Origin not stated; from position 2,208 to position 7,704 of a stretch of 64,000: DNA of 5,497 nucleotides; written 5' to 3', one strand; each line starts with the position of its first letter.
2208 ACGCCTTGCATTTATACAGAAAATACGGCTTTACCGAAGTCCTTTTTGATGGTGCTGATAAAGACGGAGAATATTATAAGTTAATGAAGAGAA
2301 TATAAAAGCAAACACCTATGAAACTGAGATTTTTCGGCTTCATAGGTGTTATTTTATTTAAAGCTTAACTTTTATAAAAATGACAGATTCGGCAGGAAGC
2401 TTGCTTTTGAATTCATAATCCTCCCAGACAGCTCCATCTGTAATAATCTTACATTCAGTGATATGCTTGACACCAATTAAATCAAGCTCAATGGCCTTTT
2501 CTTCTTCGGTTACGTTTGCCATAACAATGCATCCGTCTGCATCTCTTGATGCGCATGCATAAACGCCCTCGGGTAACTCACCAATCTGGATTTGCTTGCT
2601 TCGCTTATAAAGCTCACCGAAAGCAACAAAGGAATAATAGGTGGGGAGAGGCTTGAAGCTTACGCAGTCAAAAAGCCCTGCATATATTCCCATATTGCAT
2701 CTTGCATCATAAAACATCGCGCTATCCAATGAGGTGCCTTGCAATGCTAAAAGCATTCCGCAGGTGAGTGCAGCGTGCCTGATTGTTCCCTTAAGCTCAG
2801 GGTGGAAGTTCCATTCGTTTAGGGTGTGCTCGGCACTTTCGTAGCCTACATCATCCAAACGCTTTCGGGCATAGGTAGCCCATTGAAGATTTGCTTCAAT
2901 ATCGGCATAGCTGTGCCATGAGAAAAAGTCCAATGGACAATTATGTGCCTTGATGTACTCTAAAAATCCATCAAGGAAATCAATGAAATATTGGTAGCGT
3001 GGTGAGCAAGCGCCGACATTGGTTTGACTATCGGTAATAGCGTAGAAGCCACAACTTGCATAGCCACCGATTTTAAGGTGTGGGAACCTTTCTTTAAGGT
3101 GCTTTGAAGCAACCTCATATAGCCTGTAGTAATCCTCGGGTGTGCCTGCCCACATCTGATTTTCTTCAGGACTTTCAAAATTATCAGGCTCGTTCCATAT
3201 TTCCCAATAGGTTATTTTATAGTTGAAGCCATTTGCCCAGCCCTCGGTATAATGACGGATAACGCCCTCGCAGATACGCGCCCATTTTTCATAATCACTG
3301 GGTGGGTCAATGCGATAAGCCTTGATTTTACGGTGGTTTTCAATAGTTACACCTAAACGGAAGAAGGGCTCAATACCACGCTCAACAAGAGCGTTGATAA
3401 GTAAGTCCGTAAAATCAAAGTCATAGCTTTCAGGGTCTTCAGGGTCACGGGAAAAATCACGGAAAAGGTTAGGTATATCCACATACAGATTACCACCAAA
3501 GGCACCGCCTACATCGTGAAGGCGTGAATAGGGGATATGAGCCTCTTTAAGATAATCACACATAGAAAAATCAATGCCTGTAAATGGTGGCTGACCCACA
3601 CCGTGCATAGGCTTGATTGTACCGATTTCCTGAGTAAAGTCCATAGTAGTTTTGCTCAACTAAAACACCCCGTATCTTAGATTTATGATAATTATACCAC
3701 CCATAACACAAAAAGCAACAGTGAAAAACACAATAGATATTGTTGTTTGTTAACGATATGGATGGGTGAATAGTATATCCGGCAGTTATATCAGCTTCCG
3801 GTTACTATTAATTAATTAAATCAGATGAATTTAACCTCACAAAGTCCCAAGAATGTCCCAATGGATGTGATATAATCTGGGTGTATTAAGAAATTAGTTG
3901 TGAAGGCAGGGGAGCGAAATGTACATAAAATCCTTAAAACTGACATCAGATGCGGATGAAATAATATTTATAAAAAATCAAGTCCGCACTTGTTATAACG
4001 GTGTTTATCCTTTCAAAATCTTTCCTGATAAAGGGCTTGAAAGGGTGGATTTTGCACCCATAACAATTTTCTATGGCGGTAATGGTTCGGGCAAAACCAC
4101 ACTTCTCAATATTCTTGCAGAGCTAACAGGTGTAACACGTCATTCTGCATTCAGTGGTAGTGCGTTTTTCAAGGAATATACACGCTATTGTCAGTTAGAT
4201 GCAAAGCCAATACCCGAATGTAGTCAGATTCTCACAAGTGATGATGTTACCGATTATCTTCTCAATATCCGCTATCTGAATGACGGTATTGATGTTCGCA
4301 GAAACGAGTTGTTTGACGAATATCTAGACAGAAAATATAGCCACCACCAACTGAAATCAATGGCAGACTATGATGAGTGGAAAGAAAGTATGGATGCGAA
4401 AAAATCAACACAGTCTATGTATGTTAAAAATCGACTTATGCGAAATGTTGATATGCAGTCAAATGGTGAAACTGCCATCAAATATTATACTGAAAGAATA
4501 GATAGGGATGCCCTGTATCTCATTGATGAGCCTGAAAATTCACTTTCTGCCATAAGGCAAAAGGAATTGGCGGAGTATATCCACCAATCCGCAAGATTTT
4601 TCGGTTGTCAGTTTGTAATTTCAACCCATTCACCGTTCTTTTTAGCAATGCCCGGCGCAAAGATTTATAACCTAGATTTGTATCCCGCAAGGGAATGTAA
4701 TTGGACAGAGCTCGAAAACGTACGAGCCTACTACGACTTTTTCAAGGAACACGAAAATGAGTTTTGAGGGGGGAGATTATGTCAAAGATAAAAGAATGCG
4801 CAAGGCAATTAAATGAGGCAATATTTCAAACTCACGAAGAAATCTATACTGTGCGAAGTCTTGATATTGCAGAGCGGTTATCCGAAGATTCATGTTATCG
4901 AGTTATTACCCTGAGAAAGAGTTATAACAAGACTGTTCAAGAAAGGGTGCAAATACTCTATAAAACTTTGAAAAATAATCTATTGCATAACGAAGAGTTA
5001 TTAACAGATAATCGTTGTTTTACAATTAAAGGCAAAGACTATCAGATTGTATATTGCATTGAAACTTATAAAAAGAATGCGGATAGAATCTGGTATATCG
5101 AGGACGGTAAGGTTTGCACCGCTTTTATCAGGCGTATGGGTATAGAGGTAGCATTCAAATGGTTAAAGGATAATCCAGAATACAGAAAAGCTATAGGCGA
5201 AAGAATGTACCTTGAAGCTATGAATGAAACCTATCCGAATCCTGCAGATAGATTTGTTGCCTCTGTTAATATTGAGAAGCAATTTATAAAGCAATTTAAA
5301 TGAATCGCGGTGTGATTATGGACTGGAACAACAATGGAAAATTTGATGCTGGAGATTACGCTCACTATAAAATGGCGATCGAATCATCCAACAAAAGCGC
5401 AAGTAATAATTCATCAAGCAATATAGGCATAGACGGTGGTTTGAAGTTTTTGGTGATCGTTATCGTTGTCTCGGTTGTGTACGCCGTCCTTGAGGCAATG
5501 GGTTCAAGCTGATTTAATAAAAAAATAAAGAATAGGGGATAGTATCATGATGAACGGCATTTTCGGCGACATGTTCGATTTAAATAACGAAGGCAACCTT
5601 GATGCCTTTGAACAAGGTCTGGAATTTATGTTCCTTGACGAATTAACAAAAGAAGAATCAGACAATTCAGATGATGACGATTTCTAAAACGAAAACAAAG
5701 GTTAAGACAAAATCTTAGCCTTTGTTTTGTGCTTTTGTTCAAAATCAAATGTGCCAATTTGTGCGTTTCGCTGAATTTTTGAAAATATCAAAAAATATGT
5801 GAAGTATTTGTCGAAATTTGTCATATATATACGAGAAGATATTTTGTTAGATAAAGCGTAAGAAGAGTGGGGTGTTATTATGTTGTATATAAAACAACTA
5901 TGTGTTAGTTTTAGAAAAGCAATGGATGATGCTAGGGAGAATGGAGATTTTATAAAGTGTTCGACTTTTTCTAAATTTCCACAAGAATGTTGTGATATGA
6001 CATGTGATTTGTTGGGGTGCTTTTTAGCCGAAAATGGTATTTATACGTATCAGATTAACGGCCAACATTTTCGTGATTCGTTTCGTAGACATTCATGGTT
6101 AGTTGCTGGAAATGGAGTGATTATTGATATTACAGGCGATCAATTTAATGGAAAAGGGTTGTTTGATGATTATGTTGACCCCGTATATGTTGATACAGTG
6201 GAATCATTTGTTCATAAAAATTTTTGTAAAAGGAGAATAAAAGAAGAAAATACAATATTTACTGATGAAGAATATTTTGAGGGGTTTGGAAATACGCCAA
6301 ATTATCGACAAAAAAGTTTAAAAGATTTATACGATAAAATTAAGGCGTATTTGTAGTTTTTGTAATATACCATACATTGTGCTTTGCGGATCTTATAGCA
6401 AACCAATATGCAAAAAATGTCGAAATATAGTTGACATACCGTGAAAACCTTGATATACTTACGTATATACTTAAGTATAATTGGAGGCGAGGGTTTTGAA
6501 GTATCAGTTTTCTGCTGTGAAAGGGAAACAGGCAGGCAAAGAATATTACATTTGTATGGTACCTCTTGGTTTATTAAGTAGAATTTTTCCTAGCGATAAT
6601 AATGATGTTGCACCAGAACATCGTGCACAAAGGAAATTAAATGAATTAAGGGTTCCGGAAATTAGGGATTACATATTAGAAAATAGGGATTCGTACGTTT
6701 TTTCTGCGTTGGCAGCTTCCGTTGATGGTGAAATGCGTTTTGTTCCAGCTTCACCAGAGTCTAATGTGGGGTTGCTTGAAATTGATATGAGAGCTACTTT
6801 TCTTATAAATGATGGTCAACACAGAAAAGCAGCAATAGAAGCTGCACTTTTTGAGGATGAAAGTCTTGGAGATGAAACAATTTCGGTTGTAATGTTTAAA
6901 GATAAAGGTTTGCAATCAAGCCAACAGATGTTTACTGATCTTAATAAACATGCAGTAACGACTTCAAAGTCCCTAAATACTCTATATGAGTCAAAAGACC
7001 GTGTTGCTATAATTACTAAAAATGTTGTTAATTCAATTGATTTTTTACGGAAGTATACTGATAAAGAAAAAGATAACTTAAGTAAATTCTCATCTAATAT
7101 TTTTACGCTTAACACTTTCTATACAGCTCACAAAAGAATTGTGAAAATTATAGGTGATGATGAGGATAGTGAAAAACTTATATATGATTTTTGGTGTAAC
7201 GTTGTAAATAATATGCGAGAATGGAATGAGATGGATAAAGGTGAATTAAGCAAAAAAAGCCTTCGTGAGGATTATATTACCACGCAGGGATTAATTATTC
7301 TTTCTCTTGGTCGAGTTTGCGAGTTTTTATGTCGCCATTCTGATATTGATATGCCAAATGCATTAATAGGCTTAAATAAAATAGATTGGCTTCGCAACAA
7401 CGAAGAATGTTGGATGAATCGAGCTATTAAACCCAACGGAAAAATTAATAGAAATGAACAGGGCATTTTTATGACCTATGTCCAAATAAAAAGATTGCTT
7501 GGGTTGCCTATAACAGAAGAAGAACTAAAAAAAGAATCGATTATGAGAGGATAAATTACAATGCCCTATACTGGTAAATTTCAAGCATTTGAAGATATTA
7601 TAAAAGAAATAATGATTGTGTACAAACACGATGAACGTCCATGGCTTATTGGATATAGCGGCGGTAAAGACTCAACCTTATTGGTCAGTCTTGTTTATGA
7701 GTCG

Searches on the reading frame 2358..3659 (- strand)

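Call 24: search_protein_families(library=pfam, proteins=[window:2358-3659:-], max_evalue=0.01)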
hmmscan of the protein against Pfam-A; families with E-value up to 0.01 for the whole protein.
window:2358-3659:- (433 aa): 1 family
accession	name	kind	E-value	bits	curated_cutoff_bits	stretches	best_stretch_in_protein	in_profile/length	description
PF01229.23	Glyco_hydro_39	-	5e-20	72.2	26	1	71-253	66-228/472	Glycosyl hydrolases family 39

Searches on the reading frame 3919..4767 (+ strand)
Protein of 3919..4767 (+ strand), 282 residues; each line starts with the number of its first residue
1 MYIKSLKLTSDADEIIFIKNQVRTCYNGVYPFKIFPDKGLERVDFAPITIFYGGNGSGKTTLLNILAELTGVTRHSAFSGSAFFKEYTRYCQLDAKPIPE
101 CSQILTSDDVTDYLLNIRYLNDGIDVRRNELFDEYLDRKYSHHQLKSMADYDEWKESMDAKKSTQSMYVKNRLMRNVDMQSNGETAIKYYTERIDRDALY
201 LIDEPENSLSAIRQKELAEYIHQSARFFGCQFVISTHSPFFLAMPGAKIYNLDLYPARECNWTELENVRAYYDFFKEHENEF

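Call 24: search_protein_families(library=pfam, proteins=[window:3919-4767:+], max_evalue=0.01)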
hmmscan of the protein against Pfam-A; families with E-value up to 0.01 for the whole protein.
window:3919-4767:+ (282 aa): 7 families
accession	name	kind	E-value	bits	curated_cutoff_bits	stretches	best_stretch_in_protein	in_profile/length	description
PF13175.12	AAA_15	-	5.2e-14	53.1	32.1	2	192-241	324-373/374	AAA ATPase domain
PF13304.12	AAA_21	-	4.1e-13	50.5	27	2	197-242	256-303/304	AAA domain, putative AbiEii toxin, Type IV TA system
PF13166.12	AAA_13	-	3e-06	26.7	36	1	33-88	3-54/713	AAA domain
PF02463.25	SMC_N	-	3.1e-06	27.2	40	0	192-239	154-199/220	RecF/RecN/SMC N terminal domain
PF13476.12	AAA_23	-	5.8e-06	27.5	27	1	32-118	7-78/201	AAA domain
PF00005.33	ABC_tran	-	0.00013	23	25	1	48-92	13-43/137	ABC transporter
PF13521.12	AAA_28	-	0.00099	19.8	27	1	50-72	3-25/164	AAA domain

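Call 50: search_protein_families(library=padloc, proteins=[window:3919-4767:+], max_evalue=0.001)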
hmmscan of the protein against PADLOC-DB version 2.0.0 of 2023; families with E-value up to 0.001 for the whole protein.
window:3919-4767:+ (282 aa): 89 families (the best 25 are shown)
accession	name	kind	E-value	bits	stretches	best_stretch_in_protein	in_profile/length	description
PDLC02980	AriA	-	4.6e-15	54.4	2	197-243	259-304/304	-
PDLC00290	PtuA1|PtuA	-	4.1e-14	50.8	2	195-254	268-326/414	AAA ATPase domain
PDLC02979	AriA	-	4.9e-14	50.9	2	191-241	322-372/373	-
PDLC04135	mad3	-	7.8e-13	46.7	2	198-251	285-336/374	mads_3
PDLC04164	AriA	-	3.2e-12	44.5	1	195-241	191-235/253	-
PDLC00273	PtuA1|PtuA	-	4e-11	40.6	1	145-243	168-270/375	AAA ATPase domain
PDLC03878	NsnB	-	5.2e-11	40.9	2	41-88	16-52/345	-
PDLC00303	PtuA1|PtuA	-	1.4e-10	38.9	1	191-243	231-283/386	AAA ATPase domain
PDLC04182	HEC-01A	-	2.5e-10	37.9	1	198-242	307-351/406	-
PDLC02335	AbiLi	-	3e-10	37.7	1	43-243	73-242/326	AbiLi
PDLC00283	PtuA1|PtuA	-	3.9e-10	37.4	1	192-241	293-343/448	AAA ATPase domain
PDLC00266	PtuA1|PtuA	-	4e-10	37.6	1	193-243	330-381/483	AAA ATPase domain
PDLC00285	PtuA1|PtuA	-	8.8e-10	36.4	1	192-267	279-356/432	AAA ATPase domain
PDLC00090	GajA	-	1.9e-09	34.8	1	32-75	11-53/659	AAA ATPase domain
PDLC02914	ATPase-Toprim_I-B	-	2.2e-09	35.1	1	138-243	149-249/443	-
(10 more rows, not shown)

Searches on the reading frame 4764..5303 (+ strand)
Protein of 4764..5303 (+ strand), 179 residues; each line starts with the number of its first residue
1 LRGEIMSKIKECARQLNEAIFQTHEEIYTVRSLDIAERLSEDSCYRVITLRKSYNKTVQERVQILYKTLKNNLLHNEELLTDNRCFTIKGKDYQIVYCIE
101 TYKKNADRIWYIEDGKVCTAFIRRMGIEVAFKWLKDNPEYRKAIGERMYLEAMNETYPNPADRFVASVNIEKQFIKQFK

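Call 24: search_protein_families(library=pfam, proteins=[window:4764-5303:+], max_evalue=0.01)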
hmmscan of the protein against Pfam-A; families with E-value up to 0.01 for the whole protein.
window:4764-5303:+ (179 aa): 1 family
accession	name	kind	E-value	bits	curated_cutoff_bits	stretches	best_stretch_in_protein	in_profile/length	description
PF10903.13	DUF2691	-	0.0038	17.6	25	1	15-114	44-143/152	Protein of unknown function (DUF2691)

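Call 50: search_protein_families(library=padloc, proteins=[window:4764-5303:+], max_evalue=0.001)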
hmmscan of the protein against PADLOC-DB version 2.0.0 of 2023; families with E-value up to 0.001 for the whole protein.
window:4764-5303:+ (179 aa): 0 families

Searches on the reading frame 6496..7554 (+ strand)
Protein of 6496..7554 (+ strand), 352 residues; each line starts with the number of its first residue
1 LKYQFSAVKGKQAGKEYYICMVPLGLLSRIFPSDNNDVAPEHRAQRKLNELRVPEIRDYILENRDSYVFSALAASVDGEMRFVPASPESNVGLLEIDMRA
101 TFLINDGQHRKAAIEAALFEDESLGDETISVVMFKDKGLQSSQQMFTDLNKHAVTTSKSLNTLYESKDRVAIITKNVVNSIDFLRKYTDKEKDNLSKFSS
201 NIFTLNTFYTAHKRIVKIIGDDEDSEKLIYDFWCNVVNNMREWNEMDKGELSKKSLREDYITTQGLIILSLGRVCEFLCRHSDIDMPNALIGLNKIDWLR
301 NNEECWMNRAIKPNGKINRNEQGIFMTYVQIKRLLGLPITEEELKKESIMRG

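Call 5: search_protein_families(library=padloc, proteins=[window:6496-7554:+], max_evalue=0.01)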
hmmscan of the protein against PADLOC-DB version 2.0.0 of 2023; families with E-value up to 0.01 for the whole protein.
window:6496-7554:+ (352 aa): 1 family
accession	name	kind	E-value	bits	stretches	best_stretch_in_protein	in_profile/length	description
PDLC02658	DndB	-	2.6e-124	412.9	1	2-348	4-354/356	DndB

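Call 6: search_protein_families(library=ncbifam, proteins=[window:6496-7554:+], max_evalue=0.01)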
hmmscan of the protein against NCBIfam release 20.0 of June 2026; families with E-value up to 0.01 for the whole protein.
window:6496-7554:+ (352 aa): 3 families
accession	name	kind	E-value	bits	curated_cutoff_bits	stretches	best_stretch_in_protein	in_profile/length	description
TIGR03233.1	DNA_S_dndB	equivalog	2.1e-119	398.7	328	1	2-345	3-350/355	DNA sulfur modification protein DndB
TIGR03187.1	DGQHR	domain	9.4e-68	228.9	58.85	1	7-278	1-275/276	DGQHR domain-containing protein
NF041060.1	DpdB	equivalog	0.0023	16.9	300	1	45-151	47-156/352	DGQHR domain-containing protein DpdB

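Call 7: search_protein_families(library=pfam, proteins=[window:6496-7554:+], max_evalue=0.01)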
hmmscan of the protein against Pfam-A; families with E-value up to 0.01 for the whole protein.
window:6496-7554:+ (352 aa): 2 families
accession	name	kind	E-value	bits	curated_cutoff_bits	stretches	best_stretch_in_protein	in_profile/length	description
PF14072.11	DndB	-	2.8e-107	359.1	29.1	1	5-337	1-337/338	DNA-sulfur modification-associated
PF16203.11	ERCC3_RAD25_C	-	0.007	16.1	27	0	161-228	29-95/248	ERCC3/RAD25/XPB C-terminal helicase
